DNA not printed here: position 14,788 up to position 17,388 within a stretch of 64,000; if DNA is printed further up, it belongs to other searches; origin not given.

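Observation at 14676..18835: Compact class III-like lanthipeptide cluster with a divergently transcribed 32-aa precursor missed by ORF calling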

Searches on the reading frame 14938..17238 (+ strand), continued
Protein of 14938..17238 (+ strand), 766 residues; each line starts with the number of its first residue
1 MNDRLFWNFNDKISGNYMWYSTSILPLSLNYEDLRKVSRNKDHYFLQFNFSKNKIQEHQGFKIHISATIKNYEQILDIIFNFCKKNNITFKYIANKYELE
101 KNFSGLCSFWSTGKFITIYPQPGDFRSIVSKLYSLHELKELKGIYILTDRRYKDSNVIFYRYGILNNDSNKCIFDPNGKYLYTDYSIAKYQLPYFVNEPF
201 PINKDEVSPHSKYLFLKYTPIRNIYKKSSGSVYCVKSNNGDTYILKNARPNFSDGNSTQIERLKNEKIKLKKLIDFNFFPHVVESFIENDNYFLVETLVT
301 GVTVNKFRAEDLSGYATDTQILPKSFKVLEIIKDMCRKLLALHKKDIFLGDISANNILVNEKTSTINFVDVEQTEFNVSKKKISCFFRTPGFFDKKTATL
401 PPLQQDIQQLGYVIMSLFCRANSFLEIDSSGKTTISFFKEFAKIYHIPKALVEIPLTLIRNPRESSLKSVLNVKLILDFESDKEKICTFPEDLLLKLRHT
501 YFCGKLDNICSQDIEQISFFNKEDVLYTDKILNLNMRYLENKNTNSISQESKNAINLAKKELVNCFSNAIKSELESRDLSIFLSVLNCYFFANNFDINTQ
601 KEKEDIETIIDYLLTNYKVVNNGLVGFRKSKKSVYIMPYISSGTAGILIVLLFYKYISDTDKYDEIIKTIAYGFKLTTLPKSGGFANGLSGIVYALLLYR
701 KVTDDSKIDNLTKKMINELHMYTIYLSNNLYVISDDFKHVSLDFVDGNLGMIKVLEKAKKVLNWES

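Call 24: find_related_loci(query=A1, collection=genome_contigs, flank=4000)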
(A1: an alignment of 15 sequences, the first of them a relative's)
Query A1 (766 aa) in genome_contigs; peptide patterns used: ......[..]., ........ (x = any residue, [..] = any of these).
600 stretches matched a pattern (row limit reached: there are more); 514 encode a relative of the query (tblastn E <= 1e-3); the best 80 are kept; 80 distinct loci.
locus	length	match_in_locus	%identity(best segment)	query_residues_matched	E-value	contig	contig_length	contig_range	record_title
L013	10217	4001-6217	39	20-759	5e-152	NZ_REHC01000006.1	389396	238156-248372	Lactobacillus sp. ESL0246 Ga0226850_107, whole genome shotgun sequence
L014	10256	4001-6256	35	1-761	6e-128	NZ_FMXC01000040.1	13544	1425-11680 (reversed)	Lactobacillus kefiranofaciens strain ATCC 43761, whole genome shotgun sequence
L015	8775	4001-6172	36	24-761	8e-120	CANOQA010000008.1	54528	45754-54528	MAG TPA_asm: uncultured Lactobacillus sp. isolate SRR19759475_bin.60_metawrap_v1.3_MAG genome assembly, contig: NODE.672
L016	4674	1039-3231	34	14-760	9e-119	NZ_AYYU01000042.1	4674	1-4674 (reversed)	Lactobacillus jensenii DSM 20557 Scaffold42, whole genome shotgun sequence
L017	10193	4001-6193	34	14-760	4e-116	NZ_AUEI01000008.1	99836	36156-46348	Lactobacillus psittaci DSM 15354 H628DRAFT_scaffold00005.5_C, whole genome shotgun sequence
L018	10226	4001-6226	37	20-761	9e-138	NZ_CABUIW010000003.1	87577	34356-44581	MAG: uncultured Lactobacillus sp. isolate MGYG-HGUT-04045, whole genome shotgun sequence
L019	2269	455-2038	40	20-543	1e-119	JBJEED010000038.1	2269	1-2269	MAG: Bacilli bacterium isolate LOHA09_bin.008 NODE_31635_length_2269_cov_13.336947, whole genome shotgun sequence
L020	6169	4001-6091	35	21-693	1e-111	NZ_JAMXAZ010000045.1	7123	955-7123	Levilactobacillus yiduensis strain HBUAS62285 NODE_45_length_7123, whole genome shotgun sequence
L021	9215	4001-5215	36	59-462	5e-63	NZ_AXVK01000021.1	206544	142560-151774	Paucisalibacillus globulus DSM 18846 K332DRAFT_scaffold00009.9_C, whole genome shotgun sequence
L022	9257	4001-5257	35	34-465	2e-58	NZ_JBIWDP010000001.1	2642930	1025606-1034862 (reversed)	Lysinibacillus sp. NPDC097195 NPDC097195_222_C2.ctg-0001, whole genome shotgun sequence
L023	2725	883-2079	36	52-465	2e-55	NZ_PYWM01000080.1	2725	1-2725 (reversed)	Lysinibacillus mangiferihumi strain M-GX18 NODE_82_length_2725_cov_5.66012_ID_163, whole genome shotgun sequence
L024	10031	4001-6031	28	58-750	4e-51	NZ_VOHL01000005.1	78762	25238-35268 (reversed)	Streptococcus cuniculipharyngis strain CCUG 66496 Scaffold5, whole genome shotgun sequence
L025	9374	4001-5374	32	50-508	6e-47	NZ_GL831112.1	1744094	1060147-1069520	Streptococcus vestibularis ATCC 49124 SCAFFOLD1, whole genome shotgun sequence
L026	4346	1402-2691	29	59-471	6e-45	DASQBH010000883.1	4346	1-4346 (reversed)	MAG TPA_asm: Longimicrobium sp. isolate SMAG_U11666 k141_342849, whole genome shotgun sequence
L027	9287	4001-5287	30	23-428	1e-43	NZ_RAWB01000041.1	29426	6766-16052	Corallococcus llansteffanensis strain CA051B NODE_41_29426_cov_12.0224, whole genome shotgun sequence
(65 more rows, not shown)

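Call 52: predict_structure(alignment_id=A2)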
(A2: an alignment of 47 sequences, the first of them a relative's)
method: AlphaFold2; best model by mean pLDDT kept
length: 766 residues; sequences in the alignment: 47
mean_pLDDT: 89.3   pTM: 0.88
mean pLDDT of the five models: 89.3, 89.2, 88.3, 87.1, 87.0
residues with pLDDT >= 90: 530; 70-90: 179; 50-70: 47; < 50: 10
segments of 3 or more residues with pLDDT < 50: 1-10
pLDDT, mean of each block of 10 residues (from residue 1): 32 64 91 92 90 89 96 97 97 93 89 95 95 95 93 94 80 88 83 93 74 91 91 95 97 91 97 97 95 96 89 65 90 98 97 96 95 92 76 92 96 95 92 94 90 97 97 86 73 95 81 68 87 91 72 94 82 78 95 90 96 94 85 89 96 96 96 82 92 97 95 93 91 90 92 96 84
secondary structure, 60 per line:
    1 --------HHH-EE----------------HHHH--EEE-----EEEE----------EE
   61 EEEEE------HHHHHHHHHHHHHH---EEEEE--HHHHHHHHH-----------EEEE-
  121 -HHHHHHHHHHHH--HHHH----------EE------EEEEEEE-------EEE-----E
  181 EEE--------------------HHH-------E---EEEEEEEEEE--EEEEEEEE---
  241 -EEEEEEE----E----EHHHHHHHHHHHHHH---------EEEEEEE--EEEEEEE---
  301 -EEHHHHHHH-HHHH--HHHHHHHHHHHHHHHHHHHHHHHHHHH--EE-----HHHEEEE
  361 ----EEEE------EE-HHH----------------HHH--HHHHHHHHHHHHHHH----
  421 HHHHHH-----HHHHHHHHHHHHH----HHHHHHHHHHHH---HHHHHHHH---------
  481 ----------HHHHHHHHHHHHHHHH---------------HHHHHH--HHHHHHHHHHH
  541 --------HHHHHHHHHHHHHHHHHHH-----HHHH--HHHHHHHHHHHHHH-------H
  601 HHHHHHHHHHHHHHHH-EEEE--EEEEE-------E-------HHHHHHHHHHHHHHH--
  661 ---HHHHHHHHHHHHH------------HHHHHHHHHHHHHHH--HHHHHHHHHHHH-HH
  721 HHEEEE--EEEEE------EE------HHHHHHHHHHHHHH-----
elements in order (helices of 4 or more, strands of 3 or more residues): H31-34 E37-39 E45-48 E59-65 H72-85 E89-93 H96-104 E116-119 H122-133 H136-139 E158-164 E172-174 E180-183 E218-227 E230-237 E242-248 H259-272 E282-288 E291-297 H304-310 H312-315 H318-344 E357-360 E365-368 H402-416 H421-426 H432-444 H449-460 H464-471 H491-506 H522-527 H530-540 H549-567 H573-576 H579-592 H600-616 E618-621 E624-628 H644-658 H664-676 H689-703 H706-717 H719-722 E723-726 E729-733 H748-761

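Call 54: fold_search(model_id=the predicted structure, library=pdb)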
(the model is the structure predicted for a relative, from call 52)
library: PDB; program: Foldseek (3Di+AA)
matches with E <= 10: 2000; with E <= 0.001: 1986
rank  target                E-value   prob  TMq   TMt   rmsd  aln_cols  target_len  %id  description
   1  8sam_A                1.0e-30  1.00  0.68  0.62   7.8       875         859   21  Crystal structure of class III lanthipeptide synthetase LP-GS-ThurKC in complex with ATP (released 2023-10-11)
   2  8sam_B                1.1e-30  1.00  0.64  0.58   8.5       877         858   19  Crystal structure of class III lanthipeptide synthetase LP-GS-ThurKC in complex with ATP (released 2023-10-11)
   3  8sap_B                1.7e-30  1.00  0.66  0.61   7.7       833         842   20  Crystal structure of class III lanthipeptide synthetase ThurKC (released 2023-10-11)
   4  8sap_A                3.5e-30  1.00  0.63  0.59   8.5       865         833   20  Crystal structure of class III lanthipeptide synthetase ThurKC (released 2023-10-11)
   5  8sao_B                3.2e-29  1.00  0.68  0.63   7.6       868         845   21  Crystal structure of class III lanthipeptide synthetase ThurKC in complex with ThurA1 leader peptide (released 2023-11-01)
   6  9ugq_B                4.0e-28  1.00  0.57  0.52  10.9       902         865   16  Cryo-EM structure of ClassIII Salivaricin modification enzyme SalKC in the presence of SalA (released 2025-09-03)
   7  9ugq_A                9.6e-28  1.00  0.54  0.49  11.7       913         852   16  Cryo-EM structure of ClassIII Salivaricin modification enzyme SalKC in the presence of SalA (released 2025-09-03)
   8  8wgo_A                4.0e-26  1.00  0.53  0.48  11.5       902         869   18  Cryo-EM structure of ClassIII Lanthipeptide modification enzyme PneKC in the presence of PneA and GTPrS. (released 2024-08-28)
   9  8cav_A                3.5e-25  1.00  0.63  0.57   8.4       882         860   14  Discovery of the lanthipeptide Curvocidin and structural insights into its trifunctional synthetase CuvL (released 2023-06-14)
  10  8wgo_B                1.1e-24  1.00  0.52  0.48  11.5       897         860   18  Cryo-EM structure of ClassIII Lanthipeptide modification enzyme PneKC in the presence of PneA and GTPrS. (released 2024-08-28)
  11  8w7j_A                2.8e-24  1.00  0.54  0.50  11.3       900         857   17  Cryo-EM structure of ClassIII Lanthipeptide modification enzyme PneKC with chain A bounded to substrate PneA and GTP. (released 2024-08-28)
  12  8cav_B                3.4e-24  1.00  0.62  0.56   8.2       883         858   15  Discovery of the lanthipeptide Curvocidin and structural insights into its trifunctional synthetase CuvL (released 2023-06-14)
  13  8w7l_B                5.7e-22  1.00  0.54  0.49  11.3       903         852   17  Cryo-EM structure of ClassIII Lanthipeptide modification enzyme PneKC mutant H522A. (released 2024-09-04)
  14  8w7l_A                6.2e-22  1.00  0.52  0.48  12.3       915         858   18  Cryo-EM structure of ClassIII Lanthipeptide modification enzyme PneKC mutant H522A. (released 2024-09-04)
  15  8w7a_B                1.9e-21  1.00  0.50  0.48  11.5       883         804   18  Cryo-EM structure of ClassIII Lanthipeptide modification enzyme PneKC in the presence of GTP. (released 2024-08-28)
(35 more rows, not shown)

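Call 57: find_related_loci(query=A1, collection=metagenome_contigs, flank=3000)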
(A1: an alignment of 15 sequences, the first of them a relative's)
Query A1 (766 aa) in metagenome_contigs; peptide patterns used: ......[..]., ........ (x = any residue, [..] = any of these).
600 stretches matched a pattern (row limit reached: there are more); 526 encode a relative of the query (tblastn E <= 1e-3); the best 80 are kept; 80 distinct loci.
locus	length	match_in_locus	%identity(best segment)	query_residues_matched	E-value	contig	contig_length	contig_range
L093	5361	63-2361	86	1-766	0e+0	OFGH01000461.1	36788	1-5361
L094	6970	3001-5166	36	34-761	1e-128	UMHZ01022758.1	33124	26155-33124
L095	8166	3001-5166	36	34-761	1e-127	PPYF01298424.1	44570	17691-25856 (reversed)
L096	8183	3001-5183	43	20-755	2e-131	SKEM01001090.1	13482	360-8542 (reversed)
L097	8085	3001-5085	38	37-761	7e-81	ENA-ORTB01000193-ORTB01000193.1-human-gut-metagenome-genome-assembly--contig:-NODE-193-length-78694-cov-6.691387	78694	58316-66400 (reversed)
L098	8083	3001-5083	38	37-761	4e-81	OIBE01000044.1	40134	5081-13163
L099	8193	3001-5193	34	14-760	9e-118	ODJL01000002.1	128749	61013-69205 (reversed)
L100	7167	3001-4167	35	52-454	1e-54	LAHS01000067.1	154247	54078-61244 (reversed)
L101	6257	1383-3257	30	50-700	3e-52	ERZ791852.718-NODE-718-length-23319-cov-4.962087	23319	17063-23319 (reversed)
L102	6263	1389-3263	30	50-700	3e-52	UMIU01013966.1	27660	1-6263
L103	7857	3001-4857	29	50-695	2e-50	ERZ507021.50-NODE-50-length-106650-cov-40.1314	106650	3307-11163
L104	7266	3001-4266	31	59-454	6e-44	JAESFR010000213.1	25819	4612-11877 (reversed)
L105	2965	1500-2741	29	59-459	9e-43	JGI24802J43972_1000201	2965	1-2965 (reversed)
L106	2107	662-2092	27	59-527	8e-43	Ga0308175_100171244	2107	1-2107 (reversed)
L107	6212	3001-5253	26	59-755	3e-41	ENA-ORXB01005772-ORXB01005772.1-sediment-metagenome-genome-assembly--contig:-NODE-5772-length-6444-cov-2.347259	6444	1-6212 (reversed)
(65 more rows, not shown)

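Call 61: find_encoding_contigs(protein=P0012, flank=3000, max_places=1)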
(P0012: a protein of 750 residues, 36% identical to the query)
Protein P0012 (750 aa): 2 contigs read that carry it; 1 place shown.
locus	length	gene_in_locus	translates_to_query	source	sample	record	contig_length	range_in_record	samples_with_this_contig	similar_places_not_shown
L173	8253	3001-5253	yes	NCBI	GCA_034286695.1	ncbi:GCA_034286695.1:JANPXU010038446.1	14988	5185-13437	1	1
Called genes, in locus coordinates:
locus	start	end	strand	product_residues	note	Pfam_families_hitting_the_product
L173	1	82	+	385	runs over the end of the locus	PF00478:IMPDH, PF03060:NMO (weak), PF01070:FMN_dh (weak)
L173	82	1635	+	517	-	PF00117:GATase, PF07722:Peptidase_C26, PF02540:NAD_synthase, PF00958:GMP_synt_C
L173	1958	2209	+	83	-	PF07927:HicA_toxin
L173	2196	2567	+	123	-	PF15919:HicB_lk_antitox, PF15970:HicB-like_2 (weak), PF05534:HicB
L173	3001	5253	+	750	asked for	PF25816:RamC_N, PF00069:Pkinase (faint)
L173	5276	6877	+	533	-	PF00664:ABC_membrane, PF03193:RsgA_GTPase (weak), PF00005:ABC_tran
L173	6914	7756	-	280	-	PF07883:Cupin_2 (weak), PF12833:HTH_18, PF00165:HTH_AraC (weak)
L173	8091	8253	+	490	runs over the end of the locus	PF00232:Glyco_hydro_1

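Call 62: find_encoding_contigs(protein=P0013, flank=3000, max_places=1)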
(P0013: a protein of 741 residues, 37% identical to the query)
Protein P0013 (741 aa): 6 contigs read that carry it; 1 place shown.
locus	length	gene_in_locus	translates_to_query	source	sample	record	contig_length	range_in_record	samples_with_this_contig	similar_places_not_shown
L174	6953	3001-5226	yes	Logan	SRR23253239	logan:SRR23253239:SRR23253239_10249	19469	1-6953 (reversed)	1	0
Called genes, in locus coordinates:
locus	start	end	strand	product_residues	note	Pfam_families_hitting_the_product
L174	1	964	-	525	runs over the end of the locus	PF00664:ABC_membrane, PF00005:ABC_tran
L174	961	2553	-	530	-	PF00664:ABC_membrane, PF00005:ABC_tran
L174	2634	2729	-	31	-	-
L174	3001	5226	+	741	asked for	PF25816:RamC_N, PF00069:Pkinase (weak), PF05147:LANC_like (weak)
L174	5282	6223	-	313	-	PF00144:Beta-lactamase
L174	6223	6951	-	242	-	?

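Call 63: find_encoding_contigs(protein=P0014, flank=3000, max_places=1)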
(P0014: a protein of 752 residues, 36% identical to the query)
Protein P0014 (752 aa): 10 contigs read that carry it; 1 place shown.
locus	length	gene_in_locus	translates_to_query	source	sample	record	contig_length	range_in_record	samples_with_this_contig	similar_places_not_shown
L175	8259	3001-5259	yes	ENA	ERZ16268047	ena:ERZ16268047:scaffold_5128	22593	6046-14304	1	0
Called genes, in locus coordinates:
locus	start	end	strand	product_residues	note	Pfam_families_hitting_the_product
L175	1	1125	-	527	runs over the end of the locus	PF00664:ABC_membrane, PF00005:ABC_tran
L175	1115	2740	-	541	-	PF00664:ABC_membrane, PF03193:RsgA_GTPase (faint), PF00005:ABC_tran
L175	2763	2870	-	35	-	-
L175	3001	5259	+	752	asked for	PF25816:RamC_N, PF00069:Pkinase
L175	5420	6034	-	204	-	PF00078:RVT_1, PF08388:GIIM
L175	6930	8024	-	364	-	PF01270:Glyco_hydro_8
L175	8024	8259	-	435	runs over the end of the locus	PF13506:Glyco_transf_21, PF00535:Glycos_transf_2, PF13641:Glyco_tranf_2_3, PF13632:Glyco_trans_2_3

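Call 64: find_encoding_contigs(protein=P0006, flank=3000, max_places=1)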
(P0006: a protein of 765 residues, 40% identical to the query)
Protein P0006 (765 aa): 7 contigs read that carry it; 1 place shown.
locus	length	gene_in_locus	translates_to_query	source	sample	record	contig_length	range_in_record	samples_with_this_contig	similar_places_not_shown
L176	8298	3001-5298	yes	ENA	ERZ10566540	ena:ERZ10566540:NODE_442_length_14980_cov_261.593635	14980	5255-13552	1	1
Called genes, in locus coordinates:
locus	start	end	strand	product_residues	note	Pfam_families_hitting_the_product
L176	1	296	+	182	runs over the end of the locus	PF13302:Acetyltransf_3, PF00583:Acetyltransf_1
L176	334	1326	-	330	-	PF01073:3Beta_HSD, PF01370:Epimerase, PF02719:Polysacc_synt_2, PF04321:RmlD_sub_bind, PF07993:NAD_binding_4 (faint), PF13460:NAD_binding_10 (weak), PF16363:GDP_Man_Dehyd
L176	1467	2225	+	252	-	PF00881:Nitroreductase (weak), PF28600:Nitroreductase_C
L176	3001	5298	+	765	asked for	PF25816:RamC_N, PF00069:Pkinase, PF05147:LANC_like (faint)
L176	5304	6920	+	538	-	PF00664:ABC_membrane (weak), PF00005:ABC_tran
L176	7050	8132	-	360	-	-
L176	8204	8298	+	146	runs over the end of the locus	-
